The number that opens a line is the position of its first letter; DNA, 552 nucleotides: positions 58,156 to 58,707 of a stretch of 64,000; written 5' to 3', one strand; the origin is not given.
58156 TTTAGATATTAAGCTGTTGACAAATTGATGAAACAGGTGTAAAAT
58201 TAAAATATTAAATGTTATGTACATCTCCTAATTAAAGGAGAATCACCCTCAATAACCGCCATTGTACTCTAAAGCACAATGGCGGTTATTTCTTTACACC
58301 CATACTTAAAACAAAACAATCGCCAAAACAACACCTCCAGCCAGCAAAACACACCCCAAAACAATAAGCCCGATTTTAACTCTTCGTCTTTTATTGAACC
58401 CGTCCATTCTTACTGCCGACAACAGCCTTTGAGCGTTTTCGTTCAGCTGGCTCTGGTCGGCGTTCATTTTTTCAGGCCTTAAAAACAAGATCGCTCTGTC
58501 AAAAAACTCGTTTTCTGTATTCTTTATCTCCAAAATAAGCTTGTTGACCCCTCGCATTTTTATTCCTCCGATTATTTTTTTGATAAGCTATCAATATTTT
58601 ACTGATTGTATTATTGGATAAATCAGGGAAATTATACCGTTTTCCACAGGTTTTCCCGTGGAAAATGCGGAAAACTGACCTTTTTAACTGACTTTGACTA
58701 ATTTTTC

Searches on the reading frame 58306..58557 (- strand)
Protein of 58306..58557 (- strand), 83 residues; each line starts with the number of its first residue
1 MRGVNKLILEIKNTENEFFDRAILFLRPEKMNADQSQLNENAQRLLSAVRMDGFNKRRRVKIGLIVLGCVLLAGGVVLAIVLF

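Call 11: search_protein_families(library=pfam, proteins=[window:58309-58557:-], max_evalue=10)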
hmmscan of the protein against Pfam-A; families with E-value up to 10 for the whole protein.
seq(83 aa): 2 families
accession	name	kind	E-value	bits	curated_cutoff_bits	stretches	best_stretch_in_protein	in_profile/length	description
PF05745.16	CRPA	-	0.016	15.7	23.6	1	43-82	47-86/150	Chlamydia 15 kDa cysteine-rich outer membrane protein (CRPA)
PF09925.14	DUF2157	-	0.077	13.1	32.4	1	40-79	12-53/146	Predicted membrane protein (DUF2157)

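Call 17: find_encoding_contigs(protein=window:58306-58557:-, flank=3000, max_places=10)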
Protein window:58306-58557:- (83 aa): 4 contigs read that carry it; 2 places shown.
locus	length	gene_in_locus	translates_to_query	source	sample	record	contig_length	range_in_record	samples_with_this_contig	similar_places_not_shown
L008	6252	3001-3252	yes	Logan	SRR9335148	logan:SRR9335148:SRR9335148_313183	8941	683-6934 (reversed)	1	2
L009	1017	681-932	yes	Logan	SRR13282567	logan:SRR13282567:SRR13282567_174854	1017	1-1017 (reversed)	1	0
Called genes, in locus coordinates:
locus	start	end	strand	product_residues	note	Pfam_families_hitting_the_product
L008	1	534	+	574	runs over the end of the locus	PF00664:ABC_membrane, PF00005:ABC_tran, PF02463:SMC_N (faint)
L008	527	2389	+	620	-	PF00664:ABC_membrane, PF00005:ABC_tran, PF02463:SMC_N (weak)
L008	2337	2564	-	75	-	-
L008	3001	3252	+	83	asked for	-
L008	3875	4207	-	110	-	PF01196:Ribosomal_L17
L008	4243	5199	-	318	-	PF01193:RNA_pol_L, PF01000:RNA_pol_A_bac, PF03118:RNA_pol_A_CTD, PF26169:HHH_XRCC3_RpoA (weak)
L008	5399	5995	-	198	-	PF00163:Ribosomal_S4, PF01479:S4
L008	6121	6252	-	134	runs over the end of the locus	PF00411:Ribosomal_S11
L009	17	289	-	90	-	-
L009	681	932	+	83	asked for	-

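Call 20: find_homologous_proteins(query=window:58306-58557:-, max_evalue=0.001)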
Query window:58306-58557:- (83 aa): 47 proteins with E <= 0.001 among 48 candidates.
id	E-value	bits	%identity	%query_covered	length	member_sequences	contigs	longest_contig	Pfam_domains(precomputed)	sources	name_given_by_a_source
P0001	1.1e-44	167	100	100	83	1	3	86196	-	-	-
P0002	2.2e-41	156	93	100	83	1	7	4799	-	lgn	-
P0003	3.7e-41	156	91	84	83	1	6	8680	-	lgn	-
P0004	3.4e-39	149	87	100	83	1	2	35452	-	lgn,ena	-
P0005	1.8e-37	144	92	73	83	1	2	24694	-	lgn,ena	-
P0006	4.7e-36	139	84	99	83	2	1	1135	-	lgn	-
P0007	9.6e-36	138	82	100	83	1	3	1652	-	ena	-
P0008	1.6e-35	138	83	99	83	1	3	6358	-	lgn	-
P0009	1.7e-35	138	83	98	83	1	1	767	-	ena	-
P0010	1.0e-34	135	83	80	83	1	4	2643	-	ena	-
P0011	1.9e-33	131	82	80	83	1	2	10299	-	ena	-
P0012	1.0e-32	129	86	83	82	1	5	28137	-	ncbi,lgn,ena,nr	ncbi:MAG: hypothetical protein HDT44_01480 [Ruminococcaceae bacterium]|nr:hypothetical protein [Osci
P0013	1.6e-32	128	74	99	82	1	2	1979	-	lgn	-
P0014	1.3e-31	125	77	99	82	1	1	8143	-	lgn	-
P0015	1.1e-26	110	77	78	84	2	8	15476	-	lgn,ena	-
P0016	1.9e-25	106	71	78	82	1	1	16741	-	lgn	-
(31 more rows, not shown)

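Call 21: find_encoding_contigs(protein=P0002, flank=2500, max_places=3)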
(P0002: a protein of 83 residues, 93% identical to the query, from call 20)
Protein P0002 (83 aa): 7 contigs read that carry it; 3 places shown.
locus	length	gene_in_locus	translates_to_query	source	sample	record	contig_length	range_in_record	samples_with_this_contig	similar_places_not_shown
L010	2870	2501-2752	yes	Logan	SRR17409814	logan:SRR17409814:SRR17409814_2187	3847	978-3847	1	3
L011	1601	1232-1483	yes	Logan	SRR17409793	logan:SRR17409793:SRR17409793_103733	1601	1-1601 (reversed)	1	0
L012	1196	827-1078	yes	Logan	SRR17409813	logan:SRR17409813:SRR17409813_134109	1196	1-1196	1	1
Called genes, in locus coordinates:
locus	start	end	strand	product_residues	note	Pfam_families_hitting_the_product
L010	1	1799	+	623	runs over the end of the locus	PF00664:ABC_membrane, PF00005:ABC_tran, PF02463:SMC_N (weak)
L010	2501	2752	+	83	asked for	-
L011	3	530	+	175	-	?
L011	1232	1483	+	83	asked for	-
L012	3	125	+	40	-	?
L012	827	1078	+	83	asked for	-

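Call 22: find_encoding_contigs(protein=P0003, flank=2500, max_places=3)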
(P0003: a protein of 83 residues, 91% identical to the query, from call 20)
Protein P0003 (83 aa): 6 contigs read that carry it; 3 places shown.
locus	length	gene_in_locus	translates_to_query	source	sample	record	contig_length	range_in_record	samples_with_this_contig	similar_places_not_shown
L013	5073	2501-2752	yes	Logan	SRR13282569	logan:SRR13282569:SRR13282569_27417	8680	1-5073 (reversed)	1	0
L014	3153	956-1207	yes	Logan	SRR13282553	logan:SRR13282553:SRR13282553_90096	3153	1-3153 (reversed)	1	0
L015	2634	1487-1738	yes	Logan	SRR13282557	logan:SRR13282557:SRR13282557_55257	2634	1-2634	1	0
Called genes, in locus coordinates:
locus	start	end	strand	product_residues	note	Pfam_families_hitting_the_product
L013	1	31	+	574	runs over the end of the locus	PF00664:ABC_membrane, PF00005:ABC_tran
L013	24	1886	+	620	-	PF00664:ABC_membrane, PF00005:ABC_tran, PF02463:SMC_N (weak)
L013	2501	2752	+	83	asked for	-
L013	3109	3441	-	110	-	PF01196:Ribosomal_L17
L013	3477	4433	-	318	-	PF01193:RNA_pol_L, PF01000:RNA_pol_A_bac, PF03118:RNA_pol_A_CTD, PF26169:HHH_XRCC3_RpoA (weak)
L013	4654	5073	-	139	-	?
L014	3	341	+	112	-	?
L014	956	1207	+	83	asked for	-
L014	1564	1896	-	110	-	PF01196:Ribosomal_L17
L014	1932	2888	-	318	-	PF01193:RNA_pol_L, PF01000:RNA_pol_A_bac, PF03118:RNA_pol_A_CTD, PF26169:HHH_XRCC3_RpoA (weak)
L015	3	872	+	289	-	?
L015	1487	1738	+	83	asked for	-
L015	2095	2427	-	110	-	PF01196:Ribosomal_L17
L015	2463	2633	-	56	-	?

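Call 23: find_encoding_contigs(protein=P0004, flank=2500, max_places=3)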
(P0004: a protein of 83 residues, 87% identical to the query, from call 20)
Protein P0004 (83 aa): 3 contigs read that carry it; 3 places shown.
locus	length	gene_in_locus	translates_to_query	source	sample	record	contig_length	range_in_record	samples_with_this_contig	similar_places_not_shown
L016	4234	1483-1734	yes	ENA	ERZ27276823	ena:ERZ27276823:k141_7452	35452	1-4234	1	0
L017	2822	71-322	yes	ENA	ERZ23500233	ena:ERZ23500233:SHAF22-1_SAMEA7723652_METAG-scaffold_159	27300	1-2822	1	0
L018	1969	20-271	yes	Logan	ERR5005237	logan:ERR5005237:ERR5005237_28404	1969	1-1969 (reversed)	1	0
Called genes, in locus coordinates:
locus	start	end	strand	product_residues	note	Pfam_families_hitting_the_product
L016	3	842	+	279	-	?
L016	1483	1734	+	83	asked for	-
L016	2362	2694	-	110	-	PF01196:Ribosomal_L17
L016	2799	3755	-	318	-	PF01193:RNA_pol_L, PF01000:RNA_pol_A_bac, PF03118:RNA_pol_A_CTD, PF26169:HHH_XRCC3_RpoA (weak)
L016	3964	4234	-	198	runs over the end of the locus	PF00163:Ribosomal_S4, PF01479:S4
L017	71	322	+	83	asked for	-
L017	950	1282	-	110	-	PF01196:Ribosomal_L17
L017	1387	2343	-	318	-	PF01193:RNA_pol_L, PF01000:RNA_pol_A_bac, PF03118:RNA_pol_A_CTD, PF26169:HHH_XRCC3_RpoA (weak)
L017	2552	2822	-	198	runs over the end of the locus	PF00163:Ribosomal_S4, PF01479:S4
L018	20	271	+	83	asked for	-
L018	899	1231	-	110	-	PF01196:Ribosomal_L17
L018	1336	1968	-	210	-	?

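Call 24: find_encoding_contigs(protein=P0005, flank=2500, max_places=3)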
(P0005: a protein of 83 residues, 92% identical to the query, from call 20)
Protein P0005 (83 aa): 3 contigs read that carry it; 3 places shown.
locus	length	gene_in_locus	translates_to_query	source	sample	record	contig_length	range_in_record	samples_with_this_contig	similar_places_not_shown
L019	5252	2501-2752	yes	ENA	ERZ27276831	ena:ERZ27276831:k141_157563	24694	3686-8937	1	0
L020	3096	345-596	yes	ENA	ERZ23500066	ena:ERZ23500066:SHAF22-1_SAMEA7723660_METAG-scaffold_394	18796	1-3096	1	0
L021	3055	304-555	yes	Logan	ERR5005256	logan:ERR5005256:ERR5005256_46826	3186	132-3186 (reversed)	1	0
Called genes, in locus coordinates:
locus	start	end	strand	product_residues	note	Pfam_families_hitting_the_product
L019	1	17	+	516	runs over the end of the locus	PF00664:ABC_membrane, PF00005:ABC_tran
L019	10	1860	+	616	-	PF00664:ABC_membrane, PF00005:ABC_tran, PF02463:SMC_N (weak), PF13401:AAA_22 (faint)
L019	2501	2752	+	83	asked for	-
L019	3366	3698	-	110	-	PF01196:Ribosomal_L17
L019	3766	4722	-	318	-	PF01193:RNA_pol_L, PF01000:RNA_pol_A_bac, PF03118:RNA_pol_A_CTD, PF26169:HHH_XRCC3_RpoA (weak)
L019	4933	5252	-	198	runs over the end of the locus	PF00163:Ribosomal_S4, PF01479:S4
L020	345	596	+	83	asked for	-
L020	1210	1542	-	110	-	PF01196:Ribosomal_L17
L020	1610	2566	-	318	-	PF01193:RNA_pol_L, PF01000:RNA_pol_A_bac, PF03118:RNA_pol_A_CTD, PF26169:HHH_XRCC3_RpoA (weak)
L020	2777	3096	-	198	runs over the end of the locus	PF00163:Ribosomal_S4, PF01479:S4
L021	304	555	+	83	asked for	-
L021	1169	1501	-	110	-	PF01196:Ribosomal_L17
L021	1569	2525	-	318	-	PF01193:RNA_pol_L, PF01000:RNA_pol_A_bac, PF03118:RNA_pol_A_CTD, PF26169:HHH_XRCC3_RpoA (weak)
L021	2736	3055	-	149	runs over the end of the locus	?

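Call 25: find_encoding_contigs(protein=P0012, flank=2500, max_places=3)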
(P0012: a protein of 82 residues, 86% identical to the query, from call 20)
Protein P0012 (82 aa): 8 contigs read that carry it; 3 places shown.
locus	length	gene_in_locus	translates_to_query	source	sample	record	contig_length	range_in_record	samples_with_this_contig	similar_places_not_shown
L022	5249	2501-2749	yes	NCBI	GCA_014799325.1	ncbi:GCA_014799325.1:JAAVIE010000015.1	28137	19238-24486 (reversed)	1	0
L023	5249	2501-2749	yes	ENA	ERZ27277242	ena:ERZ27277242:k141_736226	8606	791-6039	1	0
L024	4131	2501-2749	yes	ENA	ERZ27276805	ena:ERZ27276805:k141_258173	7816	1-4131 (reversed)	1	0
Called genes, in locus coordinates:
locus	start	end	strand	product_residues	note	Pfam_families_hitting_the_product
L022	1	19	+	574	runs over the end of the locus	PF00664:ABC_membrane, PF00005:ABC_tran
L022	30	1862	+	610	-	PF00664:ABC_membrane, PF00005:ABC_tran, PF02463:SMC_N (weak), PF13401:AAA_22 (faint)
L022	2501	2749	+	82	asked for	-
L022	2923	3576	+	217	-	-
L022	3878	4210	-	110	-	PF01196:Ribosomal_L17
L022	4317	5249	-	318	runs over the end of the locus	-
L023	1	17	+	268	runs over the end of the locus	?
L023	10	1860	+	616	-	PF00664:ABC_membrane, PF00005:ABC_tran, PF02463:SMC_N (weak), PF13401:AAA_22 (faint)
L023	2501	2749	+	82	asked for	-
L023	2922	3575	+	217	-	-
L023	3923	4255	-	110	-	PF01196:Ribosomal_L17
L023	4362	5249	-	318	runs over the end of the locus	PF01193:RNA_pol_L, PF01000:RNA_pol_A_bac, PF03118:RNA_pol_A_CTD, PF26169:HHH_XRCC3_RpoA (weak)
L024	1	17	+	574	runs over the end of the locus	PF00664:ABC_membrane, PF00005:ABC_tran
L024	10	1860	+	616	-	PF00664:ABC_membrane, PF00005:ABC_tran, PF02463:SMC_N (weak), PF13401:AAA_22 (faint)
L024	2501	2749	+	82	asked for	-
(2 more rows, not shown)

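Call 28: find_encoding_contigs(protein=P0011, flank=2500, max_places=2)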
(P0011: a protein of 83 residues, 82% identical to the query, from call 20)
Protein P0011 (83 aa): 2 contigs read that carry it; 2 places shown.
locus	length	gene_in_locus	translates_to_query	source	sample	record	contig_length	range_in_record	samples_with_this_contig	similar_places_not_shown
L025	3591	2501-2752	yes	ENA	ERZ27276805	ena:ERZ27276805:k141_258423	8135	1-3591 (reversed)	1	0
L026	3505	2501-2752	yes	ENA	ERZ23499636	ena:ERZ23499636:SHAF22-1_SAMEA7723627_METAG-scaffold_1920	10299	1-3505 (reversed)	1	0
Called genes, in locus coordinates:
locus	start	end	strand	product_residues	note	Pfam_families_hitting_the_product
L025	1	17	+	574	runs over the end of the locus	PF00664:ABC_membrane, PF00005:ABC_tran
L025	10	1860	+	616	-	PF00664:ABC_membrane, PF00005:ABC_tran, PF02463:SMC_N (weak)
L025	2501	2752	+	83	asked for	-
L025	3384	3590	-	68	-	?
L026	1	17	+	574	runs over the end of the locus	PF00664:ABC_membrane, PF00005:ABC_tran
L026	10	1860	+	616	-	PF00664:ABC_membrane, PF00005:ABC_tran, PF02463:SMC_N (weak)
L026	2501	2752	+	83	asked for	-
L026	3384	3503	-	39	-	?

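Call 29: find_encoding_contigs(protein=P0015, flank=2500, max_places=3)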
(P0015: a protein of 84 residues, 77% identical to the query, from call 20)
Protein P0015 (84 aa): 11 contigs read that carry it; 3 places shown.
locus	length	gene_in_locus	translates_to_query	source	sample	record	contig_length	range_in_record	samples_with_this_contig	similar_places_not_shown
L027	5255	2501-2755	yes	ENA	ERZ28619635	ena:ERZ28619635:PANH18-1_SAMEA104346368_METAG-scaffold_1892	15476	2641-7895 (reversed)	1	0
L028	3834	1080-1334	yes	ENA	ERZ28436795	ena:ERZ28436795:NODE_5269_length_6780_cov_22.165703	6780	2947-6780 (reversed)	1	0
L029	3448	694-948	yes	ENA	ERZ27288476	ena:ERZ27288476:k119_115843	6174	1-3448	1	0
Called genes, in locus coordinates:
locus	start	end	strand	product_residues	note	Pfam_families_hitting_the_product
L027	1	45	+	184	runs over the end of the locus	-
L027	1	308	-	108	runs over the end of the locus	-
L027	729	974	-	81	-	-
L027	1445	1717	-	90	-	-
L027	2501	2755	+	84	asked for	-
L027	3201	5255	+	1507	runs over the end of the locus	PF00310:GATase_2, PF04898:Glu_syn_central, PF01645:Glu_synthase, PF01493:GXGXG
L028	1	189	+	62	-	?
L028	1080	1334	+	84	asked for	-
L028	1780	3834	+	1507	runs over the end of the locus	PF00310:GATase_2, PF04898:Glu_syn_central, PF01645:Glu_synthase, PF01493:GXGXG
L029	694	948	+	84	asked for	-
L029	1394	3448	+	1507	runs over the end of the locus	PF00310:GATase_2, PF04898:Glu_syn_central, PF01645:Glu_synthase, PF01493:GXGXG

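Call 30: find_encoding_contigs(protein=P0016, flank=2500, max_places=2)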
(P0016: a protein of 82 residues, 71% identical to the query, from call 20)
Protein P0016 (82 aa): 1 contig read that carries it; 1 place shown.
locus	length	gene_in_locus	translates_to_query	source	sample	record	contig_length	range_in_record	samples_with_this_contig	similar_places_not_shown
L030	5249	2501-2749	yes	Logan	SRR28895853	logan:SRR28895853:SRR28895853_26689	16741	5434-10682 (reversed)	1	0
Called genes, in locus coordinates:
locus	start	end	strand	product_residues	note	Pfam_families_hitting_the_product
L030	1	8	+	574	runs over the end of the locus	PF00664:ABC_membrane, PF00005:ABC_tran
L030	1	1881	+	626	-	PF00664:ABC_membrane, PF00005:ABC_tran, PF02463:SMC_N (weak)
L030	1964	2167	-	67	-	-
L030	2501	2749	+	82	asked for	-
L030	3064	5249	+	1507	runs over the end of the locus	PF00310:GATase_2, PF04898:Glu_syn_central, PF01645:Glu_synthase, PF01493:GXGXG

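Call 31: find_encoding_contigs(protein=P0008, flank=2500, max_places=2)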
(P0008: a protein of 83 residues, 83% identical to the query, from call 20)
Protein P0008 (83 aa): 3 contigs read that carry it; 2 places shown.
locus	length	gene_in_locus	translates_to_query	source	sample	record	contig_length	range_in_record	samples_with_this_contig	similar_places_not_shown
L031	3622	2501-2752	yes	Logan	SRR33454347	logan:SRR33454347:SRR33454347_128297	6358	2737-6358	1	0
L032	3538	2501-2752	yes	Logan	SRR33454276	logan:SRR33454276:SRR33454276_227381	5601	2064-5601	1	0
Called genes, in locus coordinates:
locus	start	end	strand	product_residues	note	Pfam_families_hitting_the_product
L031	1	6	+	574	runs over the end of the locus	PF00664:ABC_membrane, PF00005:ABC_tran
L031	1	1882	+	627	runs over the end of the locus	PF00664:ABC_membrane, PF00005:ABC_tran, PF02463:SMC_N (weak)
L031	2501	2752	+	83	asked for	-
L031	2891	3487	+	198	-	-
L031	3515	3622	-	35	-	?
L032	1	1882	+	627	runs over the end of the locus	PF00664:ABC_membrane, PF00005:ABC_tran, PF02463:SMC_N (weak)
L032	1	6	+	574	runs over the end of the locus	PF00664:ABC_membrane, PF00005:ABC_tran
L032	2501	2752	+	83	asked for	-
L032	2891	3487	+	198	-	-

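Call 45: find_encoding_contigs(protein=P0010, flank=2500, max_places=4)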
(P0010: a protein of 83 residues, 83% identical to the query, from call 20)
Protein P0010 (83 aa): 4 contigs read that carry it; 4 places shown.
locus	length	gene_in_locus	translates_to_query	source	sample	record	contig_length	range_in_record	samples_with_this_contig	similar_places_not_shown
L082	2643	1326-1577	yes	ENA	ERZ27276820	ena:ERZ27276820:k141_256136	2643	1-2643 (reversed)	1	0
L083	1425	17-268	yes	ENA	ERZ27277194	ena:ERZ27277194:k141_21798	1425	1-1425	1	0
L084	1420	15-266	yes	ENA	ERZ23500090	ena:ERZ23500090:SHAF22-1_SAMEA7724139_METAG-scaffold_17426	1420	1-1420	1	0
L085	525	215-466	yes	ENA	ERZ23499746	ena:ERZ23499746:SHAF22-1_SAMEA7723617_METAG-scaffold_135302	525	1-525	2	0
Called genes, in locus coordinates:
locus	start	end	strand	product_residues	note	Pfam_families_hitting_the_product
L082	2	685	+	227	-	?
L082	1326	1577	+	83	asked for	-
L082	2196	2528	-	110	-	PF01196:Ribosomal_L17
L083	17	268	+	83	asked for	-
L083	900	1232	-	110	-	PF01196:Ribosomal_L17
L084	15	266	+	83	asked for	-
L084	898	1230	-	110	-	PF01196:Ribosomal_L17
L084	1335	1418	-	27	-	?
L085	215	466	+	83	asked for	-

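Call 46: find_encoding_contigs(protein=P0014, flank=2500, max_places=2)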
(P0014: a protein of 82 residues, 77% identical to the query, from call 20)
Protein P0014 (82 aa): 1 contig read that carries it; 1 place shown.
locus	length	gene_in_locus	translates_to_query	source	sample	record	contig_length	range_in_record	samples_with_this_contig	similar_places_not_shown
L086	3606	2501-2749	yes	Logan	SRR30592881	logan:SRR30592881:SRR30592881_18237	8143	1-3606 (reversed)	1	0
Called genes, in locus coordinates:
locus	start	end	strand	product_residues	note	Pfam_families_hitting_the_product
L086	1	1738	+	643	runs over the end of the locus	PF00664:ABC_membrane, PF00005:ABC_tran, PF02463:SMC_N (weak), PF13401:AAA_22 (faint)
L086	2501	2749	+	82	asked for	-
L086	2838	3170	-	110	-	PF01196:Ribosomal_L17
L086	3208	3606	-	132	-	?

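Call 48: search_protein_families(library=ncbifam, proteins=[window:58309-58557:-], max_evalue=10)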
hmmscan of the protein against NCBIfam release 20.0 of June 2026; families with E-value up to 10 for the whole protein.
seq(83 aa): 2 families
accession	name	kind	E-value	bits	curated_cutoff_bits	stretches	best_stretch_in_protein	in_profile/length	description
NF050101.1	SepX_GlpR_4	equivalog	0.0078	16.3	110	1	30-78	79-127/176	divisome protein SepX/GlpR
NF049861.1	SCO2400_fam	subfamily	0.044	14.4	55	1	31-79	67-115/136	SCO2400 family protein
